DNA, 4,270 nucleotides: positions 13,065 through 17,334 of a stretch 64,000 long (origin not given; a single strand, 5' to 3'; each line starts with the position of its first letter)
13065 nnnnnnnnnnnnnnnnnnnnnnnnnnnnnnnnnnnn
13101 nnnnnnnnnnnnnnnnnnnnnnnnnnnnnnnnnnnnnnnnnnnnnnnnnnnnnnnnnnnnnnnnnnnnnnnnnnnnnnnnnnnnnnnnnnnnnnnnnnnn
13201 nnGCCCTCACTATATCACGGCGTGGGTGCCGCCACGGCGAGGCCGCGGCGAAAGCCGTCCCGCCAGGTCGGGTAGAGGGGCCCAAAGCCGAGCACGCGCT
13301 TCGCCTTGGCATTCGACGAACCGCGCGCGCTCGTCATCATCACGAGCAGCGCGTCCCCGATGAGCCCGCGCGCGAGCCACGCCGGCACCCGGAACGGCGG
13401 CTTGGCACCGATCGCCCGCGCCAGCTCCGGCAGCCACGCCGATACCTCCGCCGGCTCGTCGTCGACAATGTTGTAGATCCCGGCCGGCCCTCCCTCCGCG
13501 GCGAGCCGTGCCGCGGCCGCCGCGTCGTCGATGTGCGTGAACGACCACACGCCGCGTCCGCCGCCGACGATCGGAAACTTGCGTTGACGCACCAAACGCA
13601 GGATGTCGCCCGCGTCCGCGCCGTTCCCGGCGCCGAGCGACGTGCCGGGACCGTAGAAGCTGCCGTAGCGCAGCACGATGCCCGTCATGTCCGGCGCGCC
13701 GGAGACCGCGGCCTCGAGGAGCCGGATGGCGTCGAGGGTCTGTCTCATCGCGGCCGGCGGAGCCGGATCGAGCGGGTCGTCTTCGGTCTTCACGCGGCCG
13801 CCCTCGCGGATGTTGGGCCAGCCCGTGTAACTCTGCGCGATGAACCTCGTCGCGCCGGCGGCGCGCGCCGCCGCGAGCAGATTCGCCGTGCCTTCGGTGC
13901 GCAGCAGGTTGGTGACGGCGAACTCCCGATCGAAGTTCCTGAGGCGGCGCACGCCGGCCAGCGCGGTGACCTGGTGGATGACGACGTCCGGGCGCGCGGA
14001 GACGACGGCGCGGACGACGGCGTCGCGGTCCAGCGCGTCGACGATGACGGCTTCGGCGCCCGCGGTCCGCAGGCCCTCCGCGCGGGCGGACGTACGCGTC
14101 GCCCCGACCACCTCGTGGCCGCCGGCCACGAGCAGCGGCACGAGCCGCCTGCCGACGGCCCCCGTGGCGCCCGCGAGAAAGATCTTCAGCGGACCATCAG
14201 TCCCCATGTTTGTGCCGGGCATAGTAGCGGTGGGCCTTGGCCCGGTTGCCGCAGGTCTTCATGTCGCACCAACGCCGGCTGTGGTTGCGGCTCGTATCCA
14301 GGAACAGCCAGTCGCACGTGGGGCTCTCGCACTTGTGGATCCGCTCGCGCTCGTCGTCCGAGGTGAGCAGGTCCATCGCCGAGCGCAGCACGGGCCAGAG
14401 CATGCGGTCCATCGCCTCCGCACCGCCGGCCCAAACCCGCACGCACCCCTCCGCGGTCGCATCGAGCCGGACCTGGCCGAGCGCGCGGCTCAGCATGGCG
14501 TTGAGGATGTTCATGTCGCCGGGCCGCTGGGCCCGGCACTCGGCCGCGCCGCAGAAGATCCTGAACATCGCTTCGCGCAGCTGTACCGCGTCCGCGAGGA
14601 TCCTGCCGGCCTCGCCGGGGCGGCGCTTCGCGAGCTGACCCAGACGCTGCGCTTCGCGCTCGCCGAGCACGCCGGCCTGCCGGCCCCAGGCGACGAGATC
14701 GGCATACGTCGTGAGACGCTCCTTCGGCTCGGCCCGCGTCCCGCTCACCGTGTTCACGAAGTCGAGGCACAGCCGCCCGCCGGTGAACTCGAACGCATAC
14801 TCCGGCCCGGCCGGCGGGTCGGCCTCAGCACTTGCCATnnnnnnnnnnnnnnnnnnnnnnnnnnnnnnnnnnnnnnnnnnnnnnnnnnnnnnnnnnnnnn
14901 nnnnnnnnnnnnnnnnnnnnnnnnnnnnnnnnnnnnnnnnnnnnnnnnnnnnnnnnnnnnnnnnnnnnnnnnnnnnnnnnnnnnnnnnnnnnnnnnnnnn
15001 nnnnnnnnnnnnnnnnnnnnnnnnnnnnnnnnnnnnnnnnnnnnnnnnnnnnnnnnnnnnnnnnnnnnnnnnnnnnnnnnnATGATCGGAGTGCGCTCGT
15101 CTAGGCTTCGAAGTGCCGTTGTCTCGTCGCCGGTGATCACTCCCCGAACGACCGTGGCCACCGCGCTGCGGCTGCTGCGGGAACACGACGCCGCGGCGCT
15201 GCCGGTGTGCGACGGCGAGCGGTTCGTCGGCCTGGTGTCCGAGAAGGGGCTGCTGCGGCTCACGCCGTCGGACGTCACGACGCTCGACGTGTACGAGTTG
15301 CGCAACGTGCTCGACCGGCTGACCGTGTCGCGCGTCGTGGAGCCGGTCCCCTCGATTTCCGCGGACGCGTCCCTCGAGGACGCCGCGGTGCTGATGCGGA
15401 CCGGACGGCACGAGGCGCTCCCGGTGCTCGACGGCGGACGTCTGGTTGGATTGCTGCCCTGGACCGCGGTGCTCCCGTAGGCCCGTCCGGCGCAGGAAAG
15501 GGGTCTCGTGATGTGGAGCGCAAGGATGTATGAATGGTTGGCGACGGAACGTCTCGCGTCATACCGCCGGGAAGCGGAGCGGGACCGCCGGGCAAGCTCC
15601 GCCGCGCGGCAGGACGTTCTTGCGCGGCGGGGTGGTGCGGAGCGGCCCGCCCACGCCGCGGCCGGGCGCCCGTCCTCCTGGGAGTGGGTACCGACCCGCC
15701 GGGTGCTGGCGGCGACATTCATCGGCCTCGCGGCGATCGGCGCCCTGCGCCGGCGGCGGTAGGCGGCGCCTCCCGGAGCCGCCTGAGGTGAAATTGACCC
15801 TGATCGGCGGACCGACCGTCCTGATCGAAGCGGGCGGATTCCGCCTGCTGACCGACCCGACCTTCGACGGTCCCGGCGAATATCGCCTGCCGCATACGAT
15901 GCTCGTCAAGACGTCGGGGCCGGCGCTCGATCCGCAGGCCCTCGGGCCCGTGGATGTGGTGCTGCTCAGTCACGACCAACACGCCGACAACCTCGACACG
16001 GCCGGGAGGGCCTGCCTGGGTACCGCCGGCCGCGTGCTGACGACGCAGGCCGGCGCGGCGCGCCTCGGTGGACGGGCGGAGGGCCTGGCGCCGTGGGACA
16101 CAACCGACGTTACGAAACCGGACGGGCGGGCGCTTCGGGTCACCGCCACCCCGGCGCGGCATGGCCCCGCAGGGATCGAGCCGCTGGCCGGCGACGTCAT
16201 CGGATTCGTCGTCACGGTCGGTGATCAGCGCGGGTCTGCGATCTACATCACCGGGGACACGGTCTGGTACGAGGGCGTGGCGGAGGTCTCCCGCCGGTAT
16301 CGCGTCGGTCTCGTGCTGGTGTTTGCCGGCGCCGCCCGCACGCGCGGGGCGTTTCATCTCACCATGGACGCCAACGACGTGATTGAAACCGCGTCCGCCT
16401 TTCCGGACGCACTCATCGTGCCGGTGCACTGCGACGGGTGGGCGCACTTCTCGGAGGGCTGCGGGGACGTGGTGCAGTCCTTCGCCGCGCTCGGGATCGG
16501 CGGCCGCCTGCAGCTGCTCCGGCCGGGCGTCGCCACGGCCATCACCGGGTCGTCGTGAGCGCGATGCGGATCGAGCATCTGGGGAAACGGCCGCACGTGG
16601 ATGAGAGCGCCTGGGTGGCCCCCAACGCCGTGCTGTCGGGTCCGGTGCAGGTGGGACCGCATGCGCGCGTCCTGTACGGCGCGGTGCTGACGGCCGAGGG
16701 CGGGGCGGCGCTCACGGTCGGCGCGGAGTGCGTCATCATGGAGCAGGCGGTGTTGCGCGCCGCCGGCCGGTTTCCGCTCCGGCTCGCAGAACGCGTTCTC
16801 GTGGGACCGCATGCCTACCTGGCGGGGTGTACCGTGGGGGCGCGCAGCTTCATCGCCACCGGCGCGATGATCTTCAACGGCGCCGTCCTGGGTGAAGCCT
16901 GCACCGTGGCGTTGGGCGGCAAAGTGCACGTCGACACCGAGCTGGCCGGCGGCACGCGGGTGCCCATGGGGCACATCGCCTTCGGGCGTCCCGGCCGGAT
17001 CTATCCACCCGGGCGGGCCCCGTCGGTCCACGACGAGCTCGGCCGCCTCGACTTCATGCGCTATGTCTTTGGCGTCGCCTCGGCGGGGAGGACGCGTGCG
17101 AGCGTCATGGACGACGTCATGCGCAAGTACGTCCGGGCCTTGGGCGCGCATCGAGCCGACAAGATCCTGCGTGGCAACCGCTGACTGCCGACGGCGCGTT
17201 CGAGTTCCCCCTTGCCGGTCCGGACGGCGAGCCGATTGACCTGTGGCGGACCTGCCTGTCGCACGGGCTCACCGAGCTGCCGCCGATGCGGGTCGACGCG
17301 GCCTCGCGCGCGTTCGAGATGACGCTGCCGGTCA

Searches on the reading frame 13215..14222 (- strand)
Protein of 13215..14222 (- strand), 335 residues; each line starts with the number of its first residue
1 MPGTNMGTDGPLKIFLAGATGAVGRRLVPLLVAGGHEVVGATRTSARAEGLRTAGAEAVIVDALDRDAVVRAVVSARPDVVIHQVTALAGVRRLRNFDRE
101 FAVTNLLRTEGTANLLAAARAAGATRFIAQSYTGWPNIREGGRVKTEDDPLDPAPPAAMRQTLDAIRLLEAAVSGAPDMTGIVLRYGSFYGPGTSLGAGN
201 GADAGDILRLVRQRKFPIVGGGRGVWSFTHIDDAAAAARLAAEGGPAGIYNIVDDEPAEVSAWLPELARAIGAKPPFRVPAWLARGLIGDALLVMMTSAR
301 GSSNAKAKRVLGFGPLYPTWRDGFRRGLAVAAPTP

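Call 36: search_protein_families(library=pfam, proteins=[window:13215-14222:-], max_evalue=0.00001)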
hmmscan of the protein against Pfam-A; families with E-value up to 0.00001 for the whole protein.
window:13215-14222:- (335 aa): 3 families
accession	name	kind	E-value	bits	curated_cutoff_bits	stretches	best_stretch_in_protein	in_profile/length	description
PF01370.27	Epimerase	-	3.7e-26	92.5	20.9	1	14-252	1-239/240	NAD dependent epimerase/dehydratase family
PF13460.12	NAD_binding_10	-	6.5e-15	55.9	27.2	1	18-137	1-103/184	NAD(P)H-binding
PF16363.11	GDP_Man_Dehyd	-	2.2e-08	34.4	27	1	17-131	3-128/332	GDP-mannose 4,6 dehydratase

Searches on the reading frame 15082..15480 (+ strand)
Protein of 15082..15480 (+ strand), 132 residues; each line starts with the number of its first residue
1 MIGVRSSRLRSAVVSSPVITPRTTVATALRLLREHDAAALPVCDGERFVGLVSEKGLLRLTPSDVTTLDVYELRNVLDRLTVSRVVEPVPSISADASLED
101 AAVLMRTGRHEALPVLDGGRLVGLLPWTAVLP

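Call 37: search_protein_families(library=pfam, proteins=[window:15082-15480:+], max_evalue=0.00001)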
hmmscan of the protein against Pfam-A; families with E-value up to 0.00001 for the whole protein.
window:15082-15480:+ (132 aa): 1 family
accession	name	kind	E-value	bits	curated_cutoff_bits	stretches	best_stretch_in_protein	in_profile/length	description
PF00571.33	CBS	-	8e-19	68.2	24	2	86-127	6-48/57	CBS domain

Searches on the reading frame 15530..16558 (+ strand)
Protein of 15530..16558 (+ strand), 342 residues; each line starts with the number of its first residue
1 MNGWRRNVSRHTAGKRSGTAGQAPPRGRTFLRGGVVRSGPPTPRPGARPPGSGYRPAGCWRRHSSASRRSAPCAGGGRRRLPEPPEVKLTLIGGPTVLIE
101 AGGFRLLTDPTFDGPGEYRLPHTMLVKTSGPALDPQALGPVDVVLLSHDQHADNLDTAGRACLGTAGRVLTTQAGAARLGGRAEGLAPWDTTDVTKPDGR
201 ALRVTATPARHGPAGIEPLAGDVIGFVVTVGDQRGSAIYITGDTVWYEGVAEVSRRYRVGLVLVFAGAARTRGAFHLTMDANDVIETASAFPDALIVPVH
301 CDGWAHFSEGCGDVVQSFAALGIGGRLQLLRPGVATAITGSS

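Call 37: search_protein_families(library=pfam, proteins=[window:15530-16558:+], max_evalue=0.00001)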
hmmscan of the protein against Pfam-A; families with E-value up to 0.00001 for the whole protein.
window:15530-16558:+ (342 aa): 2 families
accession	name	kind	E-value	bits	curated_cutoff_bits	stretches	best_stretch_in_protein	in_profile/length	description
PF12706.13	Lactamase_B_2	-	3e-15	56.8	27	1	105-300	2-199/200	Beta-lactamase superfamily domain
PF13483.12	Lactamase_B_3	-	2.1e-07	31.5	24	1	88-300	1-160/160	Beta-lactamase superfamily domain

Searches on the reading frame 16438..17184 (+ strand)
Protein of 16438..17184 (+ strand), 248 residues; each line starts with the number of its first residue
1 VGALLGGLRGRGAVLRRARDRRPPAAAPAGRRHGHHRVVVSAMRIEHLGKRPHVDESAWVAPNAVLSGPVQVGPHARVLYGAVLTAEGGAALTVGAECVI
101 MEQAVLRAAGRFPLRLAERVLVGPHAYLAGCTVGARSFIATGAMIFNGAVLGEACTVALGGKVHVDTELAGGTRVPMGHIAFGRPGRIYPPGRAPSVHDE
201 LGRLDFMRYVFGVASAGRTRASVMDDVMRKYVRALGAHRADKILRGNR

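Call 37: search_protein_families(library=pfam, proteins=[window:16438-17184:+], max_evalue=0.00001)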
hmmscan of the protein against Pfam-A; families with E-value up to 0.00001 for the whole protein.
window:16438-17184:+ (248 aa): 1 family
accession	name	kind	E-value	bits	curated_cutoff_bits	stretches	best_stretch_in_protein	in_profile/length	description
PF00132.30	Hexapep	-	1e-11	44.4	27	0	53-85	3-35/36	Bacterial transferase hexapeptide (six repeats)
